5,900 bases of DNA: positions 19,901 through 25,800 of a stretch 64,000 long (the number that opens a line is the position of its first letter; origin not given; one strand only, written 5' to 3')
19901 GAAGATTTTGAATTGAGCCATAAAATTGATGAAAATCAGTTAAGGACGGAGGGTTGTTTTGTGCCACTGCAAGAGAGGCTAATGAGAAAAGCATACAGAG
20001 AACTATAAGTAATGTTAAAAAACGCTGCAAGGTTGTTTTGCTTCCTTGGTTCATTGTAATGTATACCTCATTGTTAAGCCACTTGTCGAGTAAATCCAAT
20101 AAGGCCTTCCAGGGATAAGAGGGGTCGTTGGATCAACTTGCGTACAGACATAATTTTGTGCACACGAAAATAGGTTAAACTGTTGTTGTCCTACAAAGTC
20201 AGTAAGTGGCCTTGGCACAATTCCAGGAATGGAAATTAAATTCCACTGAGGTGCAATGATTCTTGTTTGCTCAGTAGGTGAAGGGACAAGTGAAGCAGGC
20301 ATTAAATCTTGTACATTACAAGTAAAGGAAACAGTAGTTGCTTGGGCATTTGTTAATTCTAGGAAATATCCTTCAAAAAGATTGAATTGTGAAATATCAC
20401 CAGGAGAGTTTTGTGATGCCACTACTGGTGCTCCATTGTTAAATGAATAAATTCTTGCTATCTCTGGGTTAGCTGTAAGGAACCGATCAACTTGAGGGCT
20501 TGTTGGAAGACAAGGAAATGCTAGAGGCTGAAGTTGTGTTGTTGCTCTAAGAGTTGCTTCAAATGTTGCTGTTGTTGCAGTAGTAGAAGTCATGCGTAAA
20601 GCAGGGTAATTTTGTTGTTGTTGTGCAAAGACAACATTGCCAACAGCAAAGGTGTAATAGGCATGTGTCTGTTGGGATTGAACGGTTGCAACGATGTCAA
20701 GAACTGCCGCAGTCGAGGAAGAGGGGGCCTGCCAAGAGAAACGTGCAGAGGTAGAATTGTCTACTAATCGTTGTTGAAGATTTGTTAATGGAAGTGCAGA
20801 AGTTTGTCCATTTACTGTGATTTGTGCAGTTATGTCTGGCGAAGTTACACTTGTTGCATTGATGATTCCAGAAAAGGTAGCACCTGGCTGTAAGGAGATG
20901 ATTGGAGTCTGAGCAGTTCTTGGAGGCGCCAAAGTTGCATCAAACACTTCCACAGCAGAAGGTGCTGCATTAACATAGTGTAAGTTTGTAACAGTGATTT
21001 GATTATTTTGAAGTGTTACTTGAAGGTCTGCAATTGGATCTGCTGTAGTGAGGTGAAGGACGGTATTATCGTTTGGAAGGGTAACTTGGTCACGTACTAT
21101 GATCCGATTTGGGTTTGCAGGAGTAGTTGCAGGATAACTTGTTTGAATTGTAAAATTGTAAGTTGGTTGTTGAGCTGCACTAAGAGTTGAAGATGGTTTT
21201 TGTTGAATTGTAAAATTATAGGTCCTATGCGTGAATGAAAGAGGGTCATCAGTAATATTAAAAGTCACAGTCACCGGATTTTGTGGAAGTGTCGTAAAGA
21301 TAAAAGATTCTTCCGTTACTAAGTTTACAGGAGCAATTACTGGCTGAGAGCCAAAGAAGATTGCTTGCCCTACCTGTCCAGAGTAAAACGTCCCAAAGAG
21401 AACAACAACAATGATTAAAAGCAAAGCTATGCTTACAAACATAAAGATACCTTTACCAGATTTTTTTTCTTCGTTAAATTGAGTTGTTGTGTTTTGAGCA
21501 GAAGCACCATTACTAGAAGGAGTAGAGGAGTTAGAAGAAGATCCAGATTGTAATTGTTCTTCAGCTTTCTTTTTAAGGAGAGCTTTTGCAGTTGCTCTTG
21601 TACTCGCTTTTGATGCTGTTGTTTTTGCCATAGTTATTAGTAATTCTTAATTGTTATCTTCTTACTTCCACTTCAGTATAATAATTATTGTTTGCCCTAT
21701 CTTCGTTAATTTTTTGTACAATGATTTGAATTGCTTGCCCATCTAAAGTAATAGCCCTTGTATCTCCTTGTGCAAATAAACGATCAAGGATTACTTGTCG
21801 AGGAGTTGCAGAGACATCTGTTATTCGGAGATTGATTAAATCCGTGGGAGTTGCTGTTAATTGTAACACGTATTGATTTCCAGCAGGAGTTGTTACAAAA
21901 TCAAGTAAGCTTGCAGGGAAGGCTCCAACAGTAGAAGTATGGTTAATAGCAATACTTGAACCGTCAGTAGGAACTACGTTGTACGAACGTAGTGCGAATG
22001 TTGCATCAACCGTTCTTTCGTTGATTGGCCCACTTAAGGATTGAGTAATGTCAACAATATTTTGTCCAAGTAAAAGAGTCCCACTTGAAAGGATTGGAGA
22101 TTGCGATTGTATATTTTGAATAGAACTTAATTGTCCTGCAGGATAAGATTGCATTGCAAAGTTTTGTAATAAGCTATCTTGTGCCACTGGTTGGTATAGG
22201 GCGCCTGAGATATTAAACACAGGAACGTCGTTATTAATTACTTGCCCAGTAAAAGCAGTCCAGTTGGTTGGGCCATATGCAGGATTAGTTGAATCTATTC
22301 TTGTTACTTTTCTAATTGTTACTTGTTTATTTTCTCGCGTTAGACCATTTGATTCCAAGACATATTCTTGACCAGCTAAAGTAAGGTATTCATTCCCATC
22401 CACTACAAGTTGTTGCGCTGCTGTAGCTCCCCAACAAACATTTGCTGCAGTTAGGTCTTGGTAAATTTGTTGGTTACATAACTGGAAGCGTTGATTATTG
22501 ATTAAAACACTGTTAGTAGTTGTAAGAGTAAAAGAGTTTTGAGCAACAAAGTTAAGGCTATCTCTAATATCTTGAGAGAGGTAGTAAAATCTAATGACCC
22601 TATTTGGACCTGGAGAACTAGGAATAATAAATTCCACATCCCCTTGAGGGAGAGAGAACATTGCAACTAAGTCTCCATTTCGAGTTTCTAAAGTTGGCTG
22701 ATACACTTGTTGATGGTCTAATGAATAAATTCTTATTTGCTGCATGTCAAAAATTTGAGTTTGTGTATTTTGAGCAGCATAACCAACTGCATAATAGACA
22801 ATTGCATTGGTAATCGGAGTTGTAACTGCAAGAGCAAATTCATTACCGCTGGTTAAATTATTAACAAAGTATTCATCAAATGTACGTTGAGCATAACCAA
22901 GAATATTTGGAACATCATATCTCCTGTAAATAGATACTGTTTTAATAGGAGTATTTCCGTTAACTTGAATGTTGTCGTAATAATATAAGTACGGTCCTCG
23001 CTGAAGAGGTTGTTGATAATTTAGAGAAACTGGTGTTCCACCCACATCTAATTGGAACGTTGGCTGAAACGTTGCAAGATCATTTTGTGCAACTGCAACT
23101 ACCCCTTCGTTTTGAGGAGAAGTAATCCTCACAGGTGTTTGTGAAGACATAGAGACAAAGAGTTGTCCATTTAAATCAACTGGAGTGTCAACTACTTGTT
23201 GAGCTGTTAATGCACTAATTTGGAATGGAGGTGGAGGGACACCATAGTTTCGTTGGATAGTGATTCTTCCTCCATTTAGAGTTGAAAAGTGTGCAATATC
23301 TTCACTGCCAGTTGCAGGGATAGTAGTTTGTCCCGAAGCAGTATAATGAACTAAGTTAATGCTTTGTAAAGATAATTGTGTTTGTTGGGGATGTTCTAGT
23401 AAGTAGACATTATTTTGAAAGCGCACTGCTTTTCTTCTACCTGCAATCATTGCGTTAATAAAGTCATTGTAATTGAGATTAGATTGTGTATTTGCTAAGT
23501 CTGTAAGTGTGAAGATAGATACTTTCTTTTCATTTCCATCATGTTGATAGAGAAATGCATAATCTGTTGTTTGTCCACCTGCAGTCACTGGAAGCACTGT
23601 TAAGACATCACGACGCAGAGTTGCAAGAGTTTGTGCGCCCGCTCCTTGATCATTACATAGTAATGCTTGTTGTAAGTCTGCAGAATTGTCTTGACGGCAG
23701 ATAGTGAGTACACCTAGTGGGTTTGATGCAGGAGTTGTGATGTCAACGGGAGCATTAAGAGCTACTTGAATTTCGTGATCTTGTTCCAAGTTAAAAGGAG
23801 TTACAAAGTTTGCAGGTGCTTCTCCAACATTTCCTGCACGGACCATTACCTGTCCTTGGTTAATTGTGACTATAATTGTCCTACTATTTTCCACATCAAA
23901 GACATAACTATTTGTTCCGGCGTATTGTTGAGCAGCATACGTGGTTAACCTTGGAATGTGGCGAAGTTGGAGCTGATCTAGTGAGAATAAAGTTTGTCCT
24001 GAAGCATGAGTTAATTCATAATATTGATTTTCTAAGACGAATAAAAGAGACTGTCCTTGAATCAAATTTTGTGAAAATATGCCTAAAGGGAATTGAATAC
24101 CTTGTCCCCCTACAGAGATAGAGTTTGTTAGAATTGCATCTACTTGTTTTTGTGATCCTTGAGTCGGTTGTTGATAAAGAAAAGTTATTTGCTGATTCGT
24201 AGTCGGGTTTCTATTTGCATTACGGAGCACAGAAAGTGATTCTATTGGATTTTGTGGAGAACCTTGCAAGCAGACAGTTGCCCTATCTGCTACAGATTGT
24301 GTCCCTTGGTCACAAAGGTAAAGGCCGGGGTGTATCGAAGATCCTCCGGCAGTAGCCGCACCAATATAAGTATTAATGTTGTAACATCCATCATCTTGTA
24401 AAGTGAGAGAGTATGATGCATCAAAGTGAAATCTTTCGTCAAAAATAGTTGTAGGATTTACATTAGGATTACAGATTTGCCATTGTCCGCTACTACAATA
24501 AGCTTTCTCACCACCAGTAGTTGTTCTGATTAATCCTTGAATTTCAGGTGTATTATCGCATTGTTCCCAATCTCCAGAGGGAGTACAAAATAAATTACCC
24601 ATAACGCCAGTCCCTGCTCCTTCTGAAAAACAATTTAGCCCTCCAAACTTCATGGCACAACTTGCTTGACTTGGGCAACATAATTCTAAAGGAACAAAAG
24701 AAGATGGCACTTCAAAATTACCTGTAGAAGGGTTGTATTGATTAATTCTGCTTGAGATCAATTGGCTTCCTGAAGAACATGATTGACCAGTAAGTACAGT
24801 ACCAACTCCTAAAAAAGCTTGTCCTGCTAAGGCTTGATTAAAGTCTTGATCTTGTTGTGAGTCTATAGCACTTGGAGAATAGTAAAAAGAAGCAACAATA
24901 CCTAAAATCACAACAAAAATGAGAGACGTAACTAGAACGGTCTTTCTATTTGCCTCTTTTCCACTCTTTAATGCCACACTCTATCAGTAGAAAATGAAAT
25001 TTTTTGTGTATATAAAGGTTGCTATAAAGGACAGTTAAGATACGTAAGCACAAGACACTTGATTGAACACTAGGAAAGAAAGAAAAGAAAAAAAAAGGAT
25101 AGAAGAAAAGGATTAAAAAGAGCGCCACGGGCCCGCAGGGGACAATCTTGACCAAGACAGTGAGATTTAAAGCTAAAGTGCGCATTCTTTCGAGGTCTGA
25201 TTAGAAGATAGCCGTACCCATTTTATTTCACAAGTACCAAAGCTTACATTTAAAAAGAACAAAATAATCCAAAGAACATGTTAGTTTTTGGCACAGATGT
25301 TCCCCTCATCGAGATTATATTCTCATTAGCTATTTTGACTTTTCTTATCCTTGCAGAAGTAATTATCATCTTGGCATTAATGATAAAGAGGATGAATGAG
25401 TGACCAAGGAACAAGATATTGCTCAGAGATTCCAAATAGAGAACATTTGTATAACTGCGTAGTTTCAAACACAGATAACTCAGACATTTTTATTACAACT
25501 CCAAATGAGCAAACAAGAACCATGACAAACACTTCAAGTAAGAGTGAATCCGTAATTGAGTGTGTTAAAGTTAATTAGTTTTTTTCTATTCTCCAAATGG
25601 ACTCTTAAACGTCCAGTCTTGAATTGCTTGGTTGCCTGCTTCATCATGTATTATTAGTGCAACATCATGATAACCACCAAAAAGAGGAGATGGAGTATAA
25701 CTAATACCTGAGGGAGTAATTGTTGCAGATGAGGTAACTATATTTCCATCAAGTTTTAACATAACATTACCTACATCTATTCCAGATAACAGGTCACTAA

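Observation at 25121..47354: Putative ~22-kb tRNA-Ser-integrated genomic island carrying the giant adhesin, subtilase, beta-propeller proteins and regulators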

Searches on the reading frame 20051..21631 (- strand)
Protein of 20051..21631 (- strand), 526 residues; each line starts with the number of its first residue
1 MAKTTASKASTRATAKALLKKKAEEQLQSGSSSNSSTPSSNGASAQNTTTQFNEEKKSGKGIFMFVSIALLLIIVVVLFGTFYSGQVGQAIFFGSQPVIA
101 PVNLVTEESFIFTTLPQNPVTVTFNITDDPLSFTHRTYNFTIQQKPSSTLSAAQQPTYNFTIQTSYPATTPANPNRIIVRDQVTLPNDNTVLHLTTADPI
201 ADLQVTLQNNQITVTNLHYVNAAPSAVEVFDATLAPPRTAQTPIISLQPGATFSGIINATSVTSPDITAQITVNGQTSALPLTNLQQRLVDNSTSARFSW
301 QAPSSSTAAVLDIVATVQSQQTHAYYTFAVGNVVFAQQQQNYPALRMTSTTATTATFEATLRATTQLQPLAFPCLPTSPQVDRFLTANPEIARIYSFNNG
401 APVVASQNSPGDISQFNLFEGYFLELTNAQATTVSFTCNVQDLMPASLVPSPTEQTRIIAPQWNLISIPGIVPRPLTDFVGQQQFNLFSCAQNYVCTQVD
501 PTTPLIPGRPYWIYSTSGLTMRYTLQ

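Call 13: search_protein_families(library=pfam, proteins=[window:20051-21631:-], max_evalue=0.001)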
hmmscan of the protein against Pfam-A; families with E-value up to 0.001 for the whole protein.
window:20051-21631:- (526 aa): 0 families

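Call 53: search_protein_families(library=pfam, proteins=[window:20051-21631:-], max_evalue=1)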
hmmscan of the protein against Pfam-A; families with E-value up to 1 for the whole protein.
window:20051-21631:- (526 aa): 1 family
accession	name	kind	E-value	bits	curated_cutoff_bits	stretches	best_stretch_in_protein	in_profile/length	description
PF20185.3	DUF6548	-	0.032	14.5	27.3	1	18-78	98-161/164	Family of unknown function (DUF6548)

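Call 85: find_encoding_contigs(protein=window:20051-21631:-, flank=10000, max_places=10)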
Protein window:20051-21631:- (526 aa): 5 contigs read that carry it; 4 places shown.
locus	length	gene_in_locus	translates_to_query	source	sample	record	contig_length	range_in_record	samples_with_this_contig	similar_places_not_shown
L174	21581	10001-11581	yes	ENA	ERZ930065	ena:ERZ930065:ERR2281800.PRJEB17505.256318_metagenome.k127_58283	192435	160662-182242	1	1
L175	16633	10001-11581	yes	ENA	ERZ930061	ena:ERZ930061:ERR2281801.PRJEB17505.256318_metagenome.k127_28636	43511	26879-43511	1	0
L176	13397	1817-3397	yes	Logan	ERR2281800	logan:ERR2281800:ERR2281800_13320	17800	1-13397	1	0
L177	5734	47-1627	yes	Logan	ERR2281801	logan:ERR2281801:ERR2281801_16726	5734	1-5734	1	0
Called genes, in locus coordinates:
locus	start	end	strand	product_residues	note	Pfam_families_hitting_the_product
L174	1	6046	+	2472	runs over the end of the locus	PF07705:CARDB, PF19077:Big_13 (faint), PF07705:CARDB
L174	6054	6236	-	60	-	-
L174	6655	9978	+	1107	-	-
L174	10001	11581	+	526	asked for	-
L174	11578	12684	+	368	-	-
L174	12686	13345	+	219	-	-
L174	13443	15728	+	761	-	PF05048:NosD, PF13385:Laminin_G_3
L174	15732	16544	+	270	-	-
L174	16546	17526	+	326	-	-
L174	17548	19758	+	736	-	-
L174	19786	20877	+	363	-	-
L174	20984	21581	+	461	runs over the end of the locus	-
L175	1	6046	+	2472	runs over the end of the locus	PF07705:CARDB, PF19077:Big_13 (faint), PF07705:CARDB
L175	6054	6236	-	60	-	-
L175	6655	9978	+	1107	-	-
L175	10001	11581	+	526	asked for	-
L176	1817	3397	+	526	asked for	-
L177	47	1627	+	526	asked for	-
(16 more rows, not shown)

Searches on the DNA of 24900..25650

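Call 86: search_rna_families(source=window, start=24900, end=25650, threshold=evalue, max_evalue=1)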
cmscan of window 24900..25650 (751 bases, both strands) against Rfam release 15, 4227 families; matches with E-value up to 1: 0.
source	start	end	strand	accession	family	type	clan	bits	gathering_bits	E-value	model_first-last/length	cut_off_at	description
